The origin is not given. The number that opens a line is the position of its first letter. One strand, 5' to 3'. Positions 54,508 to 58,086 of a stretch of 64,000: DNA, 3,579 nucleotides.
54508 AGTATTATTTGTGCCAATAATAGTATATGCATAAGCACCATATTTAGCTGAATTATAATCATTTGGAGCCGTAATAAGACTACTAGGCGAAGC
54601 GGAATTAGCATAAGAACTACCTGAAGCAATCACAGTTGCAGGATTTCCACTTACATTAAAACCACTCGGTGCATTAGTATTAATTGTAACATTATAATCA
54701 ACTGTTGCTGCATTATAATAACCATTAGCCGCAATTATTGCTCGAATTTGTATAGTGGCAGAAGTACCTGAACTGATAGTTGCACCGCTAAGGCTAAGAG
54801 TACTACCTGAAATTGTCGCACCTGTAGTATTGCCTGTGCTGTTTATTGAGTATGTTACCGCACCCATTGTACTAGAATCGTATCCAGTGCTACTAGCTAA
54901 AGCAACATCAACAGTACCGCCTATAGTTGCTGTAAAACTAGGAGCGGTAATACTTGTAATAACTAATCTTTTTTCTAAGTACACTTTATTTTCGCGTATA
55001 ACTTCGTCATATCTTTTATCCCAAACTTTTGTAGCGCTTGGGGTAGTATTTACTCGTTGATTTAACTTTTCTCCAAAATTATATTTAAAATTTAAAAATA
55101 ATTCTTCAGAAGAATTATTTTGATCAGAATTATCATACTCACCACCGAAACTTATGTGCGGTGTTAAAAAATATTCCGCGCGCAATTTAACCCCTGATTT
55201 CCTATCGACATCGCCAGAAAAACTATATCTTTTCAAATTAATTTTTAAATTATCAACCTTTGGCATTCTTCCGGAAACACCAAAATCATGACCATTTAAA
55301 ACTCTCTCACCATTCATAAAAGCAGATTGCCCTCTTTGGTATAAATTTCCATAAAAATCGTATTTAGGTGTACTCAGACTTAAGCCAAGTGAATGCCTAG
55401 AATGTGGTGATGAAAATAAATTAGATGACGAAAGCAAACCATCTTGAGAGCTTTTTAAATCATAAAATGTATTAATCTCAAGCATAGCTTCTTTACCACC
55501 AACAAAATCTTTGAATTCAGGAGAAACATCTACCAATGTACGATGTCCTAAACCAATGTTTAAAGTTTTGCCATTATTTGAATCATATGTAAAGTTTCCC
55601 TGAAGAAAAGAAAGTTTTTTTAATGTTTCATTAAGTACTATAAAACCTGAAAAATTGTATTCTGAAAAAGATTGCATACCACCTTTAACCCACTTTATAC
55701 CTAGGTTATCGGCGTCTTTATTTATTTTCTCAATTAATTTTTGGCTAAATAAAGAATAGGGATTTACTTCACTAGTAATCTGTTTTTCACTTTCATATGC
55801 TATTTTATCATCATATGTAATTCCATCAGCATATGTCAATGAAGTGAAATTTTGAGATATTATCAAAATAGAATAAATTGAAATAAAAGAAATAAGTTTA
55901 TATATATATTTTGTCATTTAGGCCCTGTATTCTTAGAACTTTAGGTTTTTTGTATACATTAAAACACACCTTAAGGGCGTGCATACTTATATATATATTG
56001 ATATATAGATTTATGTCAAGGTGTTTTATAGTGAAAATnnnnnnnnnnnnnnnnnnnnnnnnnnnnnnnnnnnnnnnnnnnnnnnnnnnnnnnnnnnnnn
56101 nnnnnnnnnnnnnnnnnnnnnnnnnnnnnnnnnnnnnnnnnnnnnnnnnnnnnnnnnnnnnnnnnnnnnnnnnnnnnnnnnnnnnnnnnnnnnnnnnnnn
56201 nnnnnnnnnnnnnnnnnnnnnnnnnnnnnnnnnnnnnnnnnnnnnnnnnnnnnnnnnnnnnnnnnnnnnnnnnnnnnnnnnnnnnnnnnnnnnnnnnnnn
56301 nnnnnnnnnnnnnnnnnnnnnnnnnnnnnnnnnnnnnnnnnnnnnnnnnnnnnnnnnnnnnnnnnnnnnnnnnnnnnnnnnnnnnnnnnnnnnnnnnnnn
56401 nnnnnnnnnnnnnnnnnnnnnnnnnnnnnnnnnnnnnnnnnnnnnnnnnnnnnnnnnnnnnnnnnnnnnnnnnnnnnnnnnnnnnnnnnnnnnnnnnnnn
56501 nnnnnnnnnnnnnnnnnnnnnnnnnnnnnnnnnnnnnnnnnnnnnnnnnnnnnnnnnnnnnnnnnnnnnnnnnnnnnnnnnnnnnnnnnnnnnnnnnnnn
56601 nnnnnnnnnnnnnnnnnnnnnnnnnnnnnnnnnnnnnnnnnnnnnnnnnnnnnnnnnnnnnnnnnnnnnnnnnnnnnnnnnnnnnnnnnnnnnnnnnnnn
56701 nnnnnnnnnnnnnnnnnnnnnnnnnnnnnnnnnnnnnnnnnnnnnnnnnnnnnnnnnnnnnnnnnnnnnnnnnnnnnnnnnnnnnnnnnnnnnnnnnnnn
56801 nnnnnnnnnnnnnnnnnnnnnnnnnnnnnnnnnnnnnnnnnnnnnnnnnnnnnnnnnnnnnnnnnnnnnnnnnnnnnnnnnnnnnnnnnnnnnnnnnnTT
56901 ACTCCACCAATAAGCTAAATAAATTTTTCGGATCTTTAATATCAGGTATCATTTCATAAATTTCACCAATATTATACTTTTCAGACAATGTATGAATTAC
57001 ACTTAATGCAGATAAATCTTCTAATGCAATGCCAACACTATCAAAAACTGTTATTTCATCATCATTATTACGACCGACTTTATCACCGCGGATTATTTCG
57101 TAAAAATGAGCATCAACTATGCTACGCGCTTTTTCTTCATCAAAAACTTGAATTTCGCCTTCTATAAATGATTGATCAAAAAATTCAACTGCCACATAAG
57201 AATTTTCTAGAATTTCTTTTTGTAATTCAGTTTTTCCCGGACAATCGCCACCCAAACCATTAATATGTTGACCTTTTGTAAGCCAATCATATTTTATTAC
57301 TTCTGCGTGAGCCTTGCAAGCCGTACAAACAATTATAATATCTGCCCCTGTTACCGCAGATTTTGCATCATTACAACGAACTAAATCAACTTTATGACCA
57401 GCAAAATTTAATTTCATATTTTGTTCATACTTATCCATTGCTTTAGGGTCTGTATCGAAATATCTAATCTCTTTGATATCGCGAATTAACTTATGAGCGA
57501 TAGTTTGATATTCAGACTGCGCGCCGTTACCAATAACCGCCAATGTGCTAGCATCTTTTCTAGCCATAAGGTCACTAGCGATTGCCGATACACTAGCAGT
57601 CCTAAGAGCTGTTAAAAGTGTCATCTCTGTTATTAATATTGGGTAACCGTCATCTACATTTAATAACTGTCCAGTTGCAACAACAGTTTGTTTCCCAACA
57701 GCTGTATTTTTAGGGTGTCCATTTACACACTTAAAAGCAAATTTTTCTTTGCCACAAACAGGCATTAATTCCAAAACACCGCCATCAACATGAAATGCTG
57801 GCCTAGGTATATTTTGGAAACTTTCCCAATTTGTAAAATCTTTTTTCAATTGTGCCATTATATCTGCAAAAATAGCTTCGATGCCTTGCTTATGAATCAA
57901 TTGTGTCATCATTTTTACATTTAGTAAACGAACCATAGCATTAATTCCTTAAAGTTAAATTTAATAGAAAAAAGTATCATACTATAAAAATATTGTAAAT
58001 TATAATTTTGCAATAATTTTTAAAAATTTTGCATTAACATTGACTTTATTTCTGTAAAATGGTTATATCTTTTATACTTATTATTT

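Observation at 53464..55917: Inverse-autotransporter-like adhesin with a recently duplicated 860-bp (three Ig-like domain) cassette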

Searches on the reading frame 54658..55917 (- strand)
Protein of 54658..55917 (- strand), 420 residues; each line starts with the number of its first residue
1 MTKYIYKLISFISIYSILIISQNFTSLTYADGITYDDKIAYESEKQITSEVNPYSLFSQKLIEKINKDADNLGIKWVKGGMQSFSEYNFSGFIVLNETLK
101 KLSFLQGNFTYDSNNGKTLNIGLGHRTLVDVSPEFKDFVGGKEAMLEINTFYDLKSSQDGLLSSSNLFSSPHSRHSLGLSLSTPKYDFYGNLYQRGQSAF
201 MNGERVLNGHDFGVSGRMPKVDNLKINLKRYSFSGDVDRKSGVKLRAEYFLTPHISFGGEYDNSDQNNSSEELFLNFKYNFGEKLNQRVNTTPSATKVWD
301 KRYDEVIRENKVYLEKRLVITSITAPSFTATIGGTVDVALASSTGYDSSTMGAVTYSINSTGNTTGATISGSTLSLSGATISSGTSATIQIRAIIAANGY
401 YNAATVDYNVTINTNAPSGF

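Call 48: predict_structure(alignment_id=A2)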
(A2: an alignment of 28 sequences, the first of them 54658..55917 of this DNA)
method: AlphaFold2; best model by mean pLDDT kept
length: 420 residues; sequences in the alignment: 28
mean_pLDDT: 53.4   pTM: 0.32
mean pLDDT of the five models: 53.4, 53.4, 46.6, 45.6, 45.0
residues with pLDDT >= 90: 51; 70-90: 51; 50-70: 96; < 50: 222
segments of 3 or more residues with pLDDT < 50: 1-98, 111-113, 157-173, 194-222, 232-239, 251-257, 266-271, 273-316, 418-420
pLDDT, mean of each block of 10 residues (from residue 1): 31 33 26 27 28 31 37 30 34 44 54 52 64 65 66 51 37 54 57 43 37 44 49 46 53 47 47 40 31 31 27 51 88 92 88 93 91 92 88 89 90 67
secondary structure, 60 per line:
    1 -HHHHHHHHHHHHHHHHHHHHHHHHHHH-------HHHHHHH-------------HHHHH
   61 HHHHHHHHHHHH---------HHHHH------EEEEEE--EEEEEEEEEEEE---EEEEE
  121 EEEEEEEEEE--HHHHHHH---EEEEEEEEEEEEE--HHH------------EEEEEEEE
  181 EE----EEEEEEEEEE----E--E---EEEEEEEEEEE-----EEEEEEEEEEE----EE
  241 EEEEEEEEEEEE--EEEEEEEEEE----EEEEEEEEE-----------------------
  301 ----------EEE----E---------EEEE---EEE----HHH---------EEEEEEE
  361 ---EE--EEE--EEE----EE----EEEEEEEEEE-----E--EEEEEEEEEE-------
elements in order: H2-28 H36-42 H56-72 H82-86 E93-98 E101-112 E116-130 H133-139 E143-155 E173-182 E187-196 E208-218 E224-234 E239-252 E255-264 E269-277 E311-313 E328-331 E335-337 E354-360 E368-370 E373-375 E386-395 E404-413

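Call 56: fold_search(model_id=the predicted structure, library=pdb)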
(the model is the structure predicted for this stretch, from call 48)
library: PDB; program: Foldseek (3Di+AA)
matches with E <= 10: 710; with E <= 0.001: 2
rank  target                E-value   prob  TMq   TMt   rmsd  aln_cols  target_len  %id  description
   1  4e1t                  4.1e-06  1.00  0.28  0.43   6.9       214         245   17  X-ray crystal structure of the transmembrane beta-domain from invasin from Yersinia pseudotuberculosis (released 2012-06-13)
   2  5g26                  5.8e-06  1.00  0.29  0.46   6.2       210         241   18  Unveiling the Mechanism Behind the in-meso Crystallization of Membrane Proteins (released 2017-02-15)
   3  7xzi_9                1.1e-02  0.89  0.20  0.21  11.9       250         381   11  Cryo-EM structure of TOC-TIC supercomplex from Chlamydomonas reinhardtii (released 2023-01-11)
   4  8uzl_A                1.3e-02  0.91  0.15  0.32  10.0       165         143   10  Designed Transmembrane beta-barrel- TMB10_163 (released 2024-07-17)
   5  6g6u_A                1.4e-02  0.63  0.16  0.21  19.4       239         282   12  The dynamic nature of the VDAC1 channels in bilayers: human VDAC1 at 2.7 Angstrom resolution (released 2019-04-10)
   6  8uzl_B                1.7e-02  0.98  0.16  0.36   9.7       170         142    9  Designed Transmembrane beta-barrel- TMB10_163 (released 2024-07-17)
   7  6ehb_C                2.2e-02  0.98  0.24  0.30  10.4       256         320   15  OmpU, an outer membrane protein, of Vibrio cholerae (released 2018-04-25)
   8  2wjq                  2.5e-02  0.97  0.20  0.34  12.2       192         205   11  NanC porin structure in hexagonal crystal form. (released 2009-10-13)
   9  4n74                  2.5e-02  0.95  0.22  0.27   9.1       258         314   11  Crystal Structure of Outer Membrane Protein TamA beta-barrel Domain in E.coli (released 2014-10-15)
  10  9rpw_A                2.5e-02  0.89  0.18  0.15  13.5       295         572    8  Cryo-EM structure of Shigella flexneri LptDE dimer: closed-state unbound and open-state bound by Oekolampad phage RBP (released 2025-12-10)
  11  7nie_C                2.5e-02  0.35  0.15  0.19  21.6       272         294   11  putative glycerol kinase-like proteins anchored on an array of voltage dependent anion channels in the outer mitochond (released 2021-10-13)
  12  8xcj_A                2.7e-02  0.98  0.25  0.25   8.5       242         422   15  Open State of central tail fiber of bacteriophage lambda upon binding to LamB (gpJ713-LamB complex) (released 2024-05-01)
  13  4bum                  3.3e-02  0.44  0.15  0.20  19.3       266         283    9  Crystal structure of the Voltage Dependant Anion Channel 2 from zebrafish. (released 2014-03-26)
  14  6ehb_B                3.4e-02  0.94  0.22  0.28  16.3       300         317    9  OmpU, an outer membrane protein, of Vibrio cholerae (released 2018-04-25)
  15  8bnz_A                3.6e-02  0.38  0.20  0.12  27.5       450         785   11  BAM-EspP complex structure with BamA-G431C/EspP-N1293C mutations in nanodisc (released 2023-04-26)
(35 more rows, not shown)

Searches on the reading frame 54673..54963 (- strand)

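Call 62: search_protein_families(library=pfam, proteins=[window:54673-54963:-], max_evalue=10)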
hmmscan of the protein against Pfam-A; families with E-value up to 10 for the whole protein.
seq(97 aa): 3 families
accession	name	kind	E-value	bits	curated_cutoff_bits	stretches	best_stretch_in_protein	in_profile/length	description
PF20238.4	BIM1-like_dom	-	0.065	14.1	27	1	36-91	73-122/140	Copper acquisition factor BIM1-like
PF05345.18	He_PIG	-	0.56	11.1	24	1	6-94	7-95/96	Putative Ig domain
PF25564.1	DUF7933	-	0.61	10.4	26.5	1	44-95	60-111/123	Domain of unknown function (DUF7933)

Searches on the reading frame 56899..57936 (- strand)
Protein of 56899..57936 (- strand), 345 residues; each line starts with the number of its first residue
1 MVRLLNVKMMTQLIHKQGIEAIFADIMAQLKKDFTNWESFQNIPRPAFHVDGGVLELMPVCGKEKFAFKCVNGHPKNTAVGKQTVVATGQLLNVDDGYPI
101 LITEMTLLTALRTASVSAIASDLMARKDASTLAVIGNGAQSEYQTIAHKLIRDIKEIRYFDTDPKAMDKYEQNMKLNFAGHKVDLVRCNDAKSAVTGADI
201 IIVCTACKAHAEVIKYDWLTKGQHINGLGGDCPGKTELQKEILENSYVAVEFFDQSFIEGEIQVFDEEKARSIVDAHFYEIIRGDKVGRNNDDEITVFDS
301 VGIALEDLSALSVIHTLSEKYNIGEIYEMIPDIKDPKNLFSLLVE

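Call 13: search_protein_families(library=pfam, proteins=[window:56899-57936:-], max_evalue=0.001)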
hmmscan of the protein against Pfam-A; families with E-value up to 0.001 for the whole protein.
window:56899-57936:- (345 aa): 2 families
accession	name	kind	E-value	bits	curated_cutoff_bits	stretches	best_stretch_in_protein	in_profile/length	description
PF02423.21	OCD_Mu_crystall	-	2.1e-87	293.4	24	1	10-315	4-307/314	Ornithine cyclodeaminase/mu-crystallin family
PF03720.21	UDPG_MGDP_dh_C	-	0.00082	20.2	30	0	141-212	17-79/103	UDP-glucose/GDP-mannose dehydrogenase family, UDP binding domain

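Call 17: find_related_loci(query=window:56899-57936:-, collection=genome_contigs, flank=10000)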
Query window:56899-57936:- (345 aa) in genome_contigs; peptide patterns used: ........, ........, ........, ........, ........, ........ (x = any residue, [..] = any of these).
38 stretches matched a pattern, but none encodes a relative of the query by tblastn (E <= 1e-3).
